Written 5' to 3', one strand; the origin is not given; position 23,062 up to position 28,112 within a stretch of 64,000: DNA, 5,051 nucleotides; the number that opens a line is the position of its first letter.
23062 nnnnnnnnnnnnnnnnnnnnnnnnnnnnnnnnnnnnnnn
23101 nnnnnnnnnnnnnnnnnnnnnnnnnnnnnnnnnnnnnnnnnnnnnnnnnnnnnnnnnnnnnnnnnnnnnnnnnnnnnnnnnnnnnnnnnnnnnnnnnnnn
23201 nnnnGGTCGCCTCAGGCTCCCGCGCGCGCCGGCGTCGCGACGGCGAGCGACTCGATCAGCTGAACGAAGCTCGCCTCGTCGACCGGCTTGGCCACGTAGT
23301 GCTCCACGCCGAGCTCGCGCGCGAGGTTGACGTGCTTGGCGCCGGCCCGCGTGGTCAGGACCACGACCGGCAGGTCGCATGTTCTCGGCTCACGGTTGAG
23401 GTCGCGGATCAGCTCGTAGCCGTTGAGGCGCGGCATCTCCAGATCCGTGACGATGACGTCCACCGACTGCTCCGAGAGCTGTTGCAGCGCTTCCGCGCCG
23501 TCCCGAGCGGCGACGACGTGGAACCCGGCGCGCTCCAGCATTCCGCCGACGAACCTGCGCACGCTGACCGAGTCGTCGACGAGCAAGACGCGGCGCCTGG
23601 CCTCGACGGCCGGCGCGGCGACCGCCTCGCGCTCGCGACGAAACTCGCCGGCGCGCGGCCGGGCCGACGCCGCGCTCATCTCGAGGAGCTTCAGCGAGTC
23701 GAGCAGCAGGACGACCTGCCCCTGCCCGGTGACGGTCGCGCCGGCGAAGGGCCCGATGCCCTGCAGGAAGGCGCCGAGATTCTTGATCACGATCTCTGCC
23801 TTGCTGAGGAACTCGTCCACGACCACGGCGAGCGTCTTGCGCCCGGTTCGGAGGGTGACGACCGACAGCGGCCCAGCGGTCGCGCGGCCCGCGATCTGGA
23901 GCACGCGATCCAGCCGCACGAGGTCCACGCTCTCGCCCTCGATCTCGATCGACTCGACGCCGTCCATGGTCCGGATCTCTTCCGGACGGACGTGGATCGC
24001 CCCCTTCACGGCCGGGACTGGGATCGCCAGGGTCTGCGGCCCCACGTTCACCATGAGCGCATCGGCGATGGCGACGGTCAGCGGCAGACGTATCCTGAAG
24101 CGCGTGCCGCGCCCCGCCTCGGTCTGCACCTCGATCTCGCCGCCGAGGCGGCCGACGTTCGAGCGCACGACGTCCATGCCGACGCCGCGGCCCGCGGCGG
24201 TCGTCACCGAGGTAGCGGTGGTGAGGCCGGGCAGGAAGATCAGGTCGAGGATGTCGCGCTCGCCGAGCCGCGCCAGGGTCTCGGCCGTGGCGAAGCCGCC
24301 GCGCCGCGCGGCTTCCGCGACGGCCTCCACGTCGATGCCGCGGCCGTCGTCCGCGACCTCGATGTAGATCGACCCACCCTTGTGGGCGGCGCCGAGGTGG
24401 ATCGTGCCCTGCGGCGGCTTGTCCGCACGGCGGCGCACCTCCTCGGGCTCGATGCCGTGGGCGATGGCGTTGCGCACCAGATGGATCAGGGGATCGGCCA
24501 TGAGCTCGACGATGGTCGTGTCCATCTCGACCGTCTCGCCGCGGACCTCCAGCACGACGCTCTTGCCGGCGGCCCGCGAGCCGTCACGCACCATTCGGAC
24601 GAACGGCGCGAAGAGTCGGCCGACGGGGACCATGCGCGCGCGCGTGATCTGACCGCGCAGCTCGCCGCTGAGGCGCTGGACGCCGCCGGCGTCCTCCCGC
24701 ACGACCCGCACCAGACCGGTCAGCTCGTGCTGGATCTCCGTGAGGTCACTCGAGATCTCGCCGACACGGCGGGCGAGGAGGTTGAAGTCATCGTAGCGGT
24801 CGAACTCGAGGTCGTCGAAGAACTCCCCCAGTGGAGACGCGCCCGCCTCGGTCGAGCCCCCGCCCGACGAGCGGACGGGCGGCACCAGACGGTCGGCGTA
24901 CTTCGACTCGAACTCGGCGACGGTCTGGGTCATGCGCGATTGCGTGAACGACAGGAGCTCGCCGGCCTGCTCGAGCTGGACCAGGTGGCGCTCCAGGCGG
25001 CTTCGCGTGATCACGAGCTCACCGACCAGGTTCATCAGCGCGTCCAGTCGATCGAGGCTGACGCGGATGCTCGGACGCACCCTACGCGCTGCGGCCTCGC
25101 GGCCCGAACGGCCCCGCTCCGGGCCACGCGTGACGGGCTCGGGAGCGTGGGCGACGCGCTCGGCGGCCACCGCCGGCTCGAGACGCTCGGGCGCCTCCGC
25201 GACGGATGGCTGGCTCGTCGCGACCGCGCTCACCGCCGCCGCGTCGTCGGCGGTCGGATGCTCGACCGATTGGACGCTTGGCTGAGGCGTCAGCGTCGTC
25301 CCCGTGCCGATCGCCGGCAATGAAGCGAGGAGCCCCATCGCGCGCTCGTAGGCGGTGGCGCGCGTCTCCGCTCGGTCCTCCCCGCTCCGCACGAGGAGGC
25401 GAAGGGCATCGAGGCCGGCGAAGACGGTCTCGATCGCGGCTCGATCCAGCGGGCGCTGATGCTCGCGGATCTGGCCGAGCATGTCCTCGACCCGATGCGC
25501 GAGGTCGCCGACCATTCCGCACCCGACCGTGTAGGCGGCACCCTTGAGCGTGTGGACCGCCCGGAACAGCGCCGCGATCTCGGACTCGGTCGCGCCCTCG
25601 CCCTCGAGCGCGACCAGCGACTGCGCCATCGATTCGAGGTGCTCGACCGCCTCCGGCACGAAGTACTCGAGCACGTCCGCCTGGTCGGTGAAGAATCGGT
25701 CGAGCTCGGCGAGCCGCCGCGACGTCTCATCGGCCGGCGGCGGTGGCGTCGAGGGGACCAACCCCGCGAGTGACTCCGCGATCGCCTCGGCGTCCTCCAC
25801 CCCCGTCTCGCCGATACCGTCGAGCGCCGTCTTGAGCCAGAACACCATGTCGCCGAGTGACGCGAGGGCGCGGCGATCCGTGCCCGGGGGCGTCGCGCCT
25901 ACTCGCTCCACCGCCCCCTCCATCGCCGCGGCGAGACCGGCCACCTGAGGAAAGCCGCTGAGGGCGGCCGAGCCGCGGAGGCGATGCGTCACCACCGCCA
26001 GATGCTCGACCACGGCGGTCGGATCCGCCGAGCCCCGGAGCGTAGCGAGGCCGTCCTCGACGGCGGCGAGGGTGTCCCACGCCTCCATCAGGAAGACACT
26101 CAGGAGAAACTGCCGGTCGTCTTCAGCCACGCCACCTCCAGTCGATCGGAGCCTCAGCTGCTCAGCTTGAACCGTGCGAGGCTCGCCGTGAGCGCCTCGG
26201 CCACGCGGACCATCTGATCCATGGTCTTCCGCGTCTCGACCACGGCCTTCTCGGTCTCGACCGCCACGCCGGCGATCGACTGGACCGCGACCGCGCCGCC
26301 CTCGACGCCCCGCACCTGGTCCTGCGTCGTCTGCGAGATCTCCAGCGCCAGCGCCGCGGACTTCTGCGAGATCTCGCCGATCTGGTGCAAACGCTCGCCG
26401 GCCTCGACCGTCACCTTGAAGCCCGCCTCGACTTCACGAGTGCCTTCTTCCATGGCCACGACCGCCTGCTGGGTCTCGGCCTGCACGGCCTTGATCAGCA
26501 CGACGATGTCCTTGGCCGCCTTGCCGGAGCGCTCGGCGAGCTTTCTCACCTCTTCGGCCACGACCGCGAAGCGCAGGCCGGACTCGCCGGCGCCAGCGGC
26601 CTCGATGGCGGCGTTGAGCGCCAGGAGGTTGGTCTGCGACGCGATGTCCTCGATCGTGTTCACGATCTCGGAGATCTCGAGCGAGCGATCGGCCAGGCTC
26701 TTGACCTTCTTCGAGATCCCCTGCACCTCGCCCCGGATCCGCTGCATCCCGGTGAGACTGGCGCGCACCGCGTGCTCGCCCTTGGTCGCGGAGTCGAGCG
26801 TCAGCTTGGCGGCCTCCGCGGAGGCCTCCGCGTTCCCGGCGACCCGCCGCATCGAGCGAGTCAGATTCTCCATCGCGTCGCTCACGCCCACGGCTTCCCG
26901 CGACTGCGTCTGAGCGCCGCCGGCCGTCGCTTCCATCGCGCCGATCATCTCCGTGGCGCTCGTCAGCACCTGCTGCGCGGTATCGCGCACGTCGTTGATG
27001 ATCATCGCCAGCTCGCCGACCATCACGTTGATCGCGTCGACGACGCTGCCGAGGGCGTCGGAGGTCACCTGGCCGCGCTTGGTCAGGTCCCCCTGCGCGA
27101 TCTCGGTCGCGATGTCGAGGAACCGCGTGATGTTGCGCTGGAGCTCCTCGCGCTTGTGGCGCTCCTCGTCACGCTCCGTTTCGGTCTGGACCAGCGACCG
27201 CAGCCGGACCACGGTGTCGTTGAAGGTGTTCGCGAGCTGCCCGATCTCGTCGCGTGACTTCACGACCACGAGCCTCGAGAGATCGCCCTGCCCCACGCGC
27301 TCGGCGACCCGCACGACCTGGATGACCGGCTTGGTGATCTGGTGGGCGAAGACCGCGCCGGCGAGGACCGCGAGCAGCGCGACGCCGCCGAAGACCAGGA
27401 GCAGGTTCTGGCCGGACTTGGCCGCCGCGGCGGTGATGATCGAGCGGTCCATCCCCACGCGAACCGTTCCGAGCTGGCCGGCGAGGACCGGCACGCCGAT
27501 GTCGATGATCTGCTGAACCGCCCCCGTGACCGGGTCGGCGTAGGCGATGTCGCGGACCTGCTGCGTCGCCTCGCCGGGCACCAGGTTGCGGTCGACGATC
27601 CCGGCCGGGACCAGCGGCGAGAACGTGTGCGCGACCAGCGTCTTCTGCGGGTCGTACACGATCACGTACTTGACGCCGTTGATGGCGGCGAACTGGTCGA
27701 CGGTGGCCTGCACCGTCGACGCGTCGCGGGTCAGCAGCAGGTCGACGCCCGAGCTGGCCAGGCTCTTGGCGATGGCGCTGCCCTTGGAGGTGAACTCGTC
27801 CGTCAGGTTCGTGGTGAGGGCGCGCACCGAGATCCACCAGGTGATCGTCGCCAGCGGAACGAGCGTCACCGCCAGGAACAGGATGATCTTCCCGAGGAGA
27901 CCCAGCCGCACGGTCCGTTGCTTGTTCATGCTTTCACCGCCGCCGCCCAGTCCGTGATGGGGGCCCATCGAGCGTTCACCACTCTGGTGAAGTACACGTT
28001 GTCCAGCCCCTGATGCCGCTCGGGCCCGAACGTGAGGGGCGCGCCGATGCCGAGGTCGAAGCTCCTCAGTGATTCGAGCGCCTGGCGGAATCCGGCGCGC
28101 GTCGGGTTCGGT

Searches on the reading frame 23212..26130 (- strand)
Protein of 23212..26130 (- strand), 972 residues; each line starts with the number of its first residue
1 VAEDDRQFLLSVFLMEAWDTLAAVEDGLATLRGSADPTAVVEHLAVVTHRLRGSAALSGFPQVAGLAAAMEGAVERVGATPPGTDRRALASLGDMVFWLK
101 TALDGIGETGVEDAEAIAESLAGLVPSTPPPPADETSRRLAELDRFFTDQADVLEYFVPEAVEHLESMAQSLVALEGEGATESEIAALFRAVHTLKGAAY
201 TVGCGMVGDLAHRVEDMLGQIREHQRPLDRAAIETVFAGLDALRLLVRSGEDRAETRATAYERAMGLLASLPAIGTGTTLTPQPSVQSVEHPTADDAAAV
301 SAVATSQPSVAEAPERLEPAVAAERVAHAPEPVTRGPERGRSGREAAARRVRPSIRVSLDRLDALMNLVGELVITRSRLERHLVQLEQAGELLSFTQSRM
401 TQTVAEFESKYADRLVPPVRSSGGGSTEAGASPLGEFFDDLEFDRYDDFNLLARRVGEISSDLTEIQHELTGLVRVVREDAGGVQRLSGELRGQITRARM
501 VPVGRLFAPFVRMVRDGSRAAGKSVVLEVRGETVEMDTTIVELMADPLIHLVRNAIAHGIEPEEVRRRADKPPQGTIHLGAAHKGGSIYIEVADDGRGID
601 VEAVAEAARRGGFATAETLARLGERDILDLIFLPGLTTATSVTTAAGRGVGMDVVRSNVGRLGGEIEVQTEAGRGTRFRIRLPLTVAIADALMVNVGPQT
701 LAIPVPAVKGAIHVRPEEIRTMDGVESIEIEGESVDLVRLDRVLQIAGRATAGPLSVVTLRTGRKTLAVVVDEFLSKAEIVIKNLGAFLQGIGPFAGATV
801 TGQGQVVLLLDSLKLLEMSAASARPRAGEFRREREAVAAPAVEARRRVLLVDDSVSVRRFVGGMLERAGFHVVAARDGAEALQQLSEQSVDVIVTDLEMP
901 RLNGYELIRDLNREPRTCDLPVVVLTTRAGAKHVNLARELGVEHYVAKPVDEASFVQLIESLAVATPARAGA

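Call 6: search_protein_families(library=pfam, proteins=[window:23212-26130:-], max_evalue=0.01)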
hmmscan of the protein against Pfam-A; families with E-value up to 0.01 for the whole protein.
window:23212-26130:- (972 aa): 5 families
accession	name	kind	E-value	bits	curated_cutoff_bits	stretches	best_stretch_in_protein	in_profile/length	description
PF00072.30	Response_reg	-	5.7e-25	88.1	30.2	1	848-959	1-110/111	Response regulator receiver domain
PF01627.28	Hpt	-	5.4e-24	84.7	24.6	2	152-244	1-82/84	Hpt domain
PF01584.24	CheW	-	1.2e-17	64.2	23.5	1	691-817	2-135/138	CheW-like domain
PF02518.31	HATPase_c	-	1.3e-16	61.5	26.4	1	547-685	5-110/111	Histidine kinase-, DNA gyrase B-, and HSP90-like ATPase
PF02895.20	H-kinase_dim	-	6e-13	49.5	23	1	354-393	3-44/68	Signal transducing histidine kinase, homodimeric domain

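Call 70: search_protein_families(library=ncbifam, proteins=[window:23212-26130:-], max_evalue=0.001)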
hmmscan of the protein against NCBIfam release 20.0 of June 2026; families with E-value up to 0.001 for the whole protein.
window:23212-26130:- (972 aa): 103 families (the best 25 are shown)
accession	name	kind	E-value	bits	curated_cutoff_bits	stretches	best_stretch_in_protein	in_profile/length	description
NF041336.1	CheA_Halo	equivalog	1.1e-106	358.1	950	2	483-812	336-663/666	chemotaxis protein CheA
NF007835.0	PRK10547.1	equivalog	2.1e-87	294.3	793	3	482-816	324-657/670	chemotaxis protein CheA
NF011874.0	PRK15347.1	equivalog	8.6e-27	93.6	852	1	847-961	692-808/921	two component system sensor kinase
NF008318.0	PRK11107.1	equivalog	1.8e-21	76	890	1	646-961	480-783/920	two-component sensor histidine kinase BarA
NF008099.0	PRK10841.1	equivalog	2e-21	75.5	920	1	843-958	822-935/949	two-component system sensor histidine kinase RcsC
TIGR02956.1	TMAO_torS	equivalog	1.4e-19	69.8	676.5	1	845-961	701-818/967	TMAO reductase system sensor histidine kinase/response regulator TorS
NF041733.1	resp_reg_CseB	equivalog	3.3e-19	69.2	350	1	847-962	2-114/228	two-component system response regulator CseB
TIGR02154.1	PhoB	equivalog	3.3e-18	65.8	296.2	1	846-960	3-117/226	phosphate regulon transcriptional regulator PhoB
NF038297.2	hybrid_HK_HrmK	equivalog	3.5e-18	65.6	725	1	831-960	476-605/607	hybrid histidine kinase/response regulator HrmK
NF007135.0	PRK09581.1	equivalog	6e-18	64.9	474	1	847-963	4-120/457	PleD family two-component system response regulator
NF045944.1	ResRegRpaBCyano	equivalog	6.9e-18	64.9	330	1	849-952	1-101/229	response regulator transcription factor RpaB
NF008302.0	PRK11091.1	equivalog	3.9e-17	61.7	838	1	845-964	525-644/779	aerobic respiration two-component sensor histidine kinase ArcB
NF008199.0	PRK10955.1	equivalog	7e-17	62.1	341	1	847-960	3-112/232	envelope stress response regulator transcription factor CpxR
NF007546.0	PRK10161.1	equivalog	1.2e-16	61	471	1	846-960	3-117/229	phosphate response regulator transcription factor PhoB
NF006900.1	PRK09390.1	equivalog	1.4e-16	60.7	255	1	846-962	5-119/203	response regulator FixJ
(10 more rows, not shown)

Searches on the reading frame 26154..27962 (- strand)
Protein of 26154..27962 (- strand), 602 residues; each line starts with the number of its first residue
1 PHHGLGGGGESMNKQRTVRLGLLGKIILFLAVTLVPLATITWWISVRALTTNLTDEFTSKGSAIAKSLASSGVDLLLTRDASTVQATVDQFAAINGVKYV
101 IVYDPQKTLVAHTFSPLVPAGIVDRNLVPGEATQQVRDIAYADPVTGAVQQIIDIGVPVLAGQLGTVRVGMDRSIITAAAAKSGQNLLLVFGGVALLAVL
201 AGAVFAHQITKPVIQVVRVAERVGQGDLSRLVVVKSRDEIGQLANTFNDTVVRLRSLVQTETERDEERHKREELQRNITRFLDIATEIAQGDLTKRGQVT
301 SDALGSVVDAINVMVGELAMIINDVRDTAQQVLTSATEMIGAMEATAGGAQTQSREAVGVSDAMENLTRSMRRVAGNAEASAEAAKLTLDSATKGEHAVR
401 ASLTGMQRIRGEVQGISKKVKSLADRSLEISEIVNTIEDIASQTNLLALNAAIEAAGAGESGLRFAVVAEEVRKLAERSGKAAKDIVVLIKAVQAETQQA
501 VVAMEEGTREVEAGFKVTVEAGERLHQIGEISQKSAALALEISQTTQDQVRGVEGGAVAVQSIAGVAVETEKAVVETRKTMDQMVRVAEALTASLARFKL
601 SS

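Call 19: search_protein_families(library=pfam, proteins=[window:26154-27962:-], max_evalue=0.01)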
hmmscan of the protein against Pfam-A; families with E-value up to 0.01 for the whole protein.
window:26154-27962:- (602 aa): 3 families
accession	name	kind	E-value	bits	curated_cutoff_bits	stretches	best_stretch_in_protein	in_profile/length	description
PF00015.26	MCPsignal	-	3e-37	128.5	34.6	1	385-566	4-171/172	Methyl-accepting chemotaxis protein (MCP) signalling domain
PF00672.30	HAMP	-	1.2e-16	61.2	25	1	205-255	2-52/53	HAMP domain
PF17203.10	sCache_3_2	-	4.6e-10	40.1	28.4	1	57-179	10-134/140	Single cache domain 3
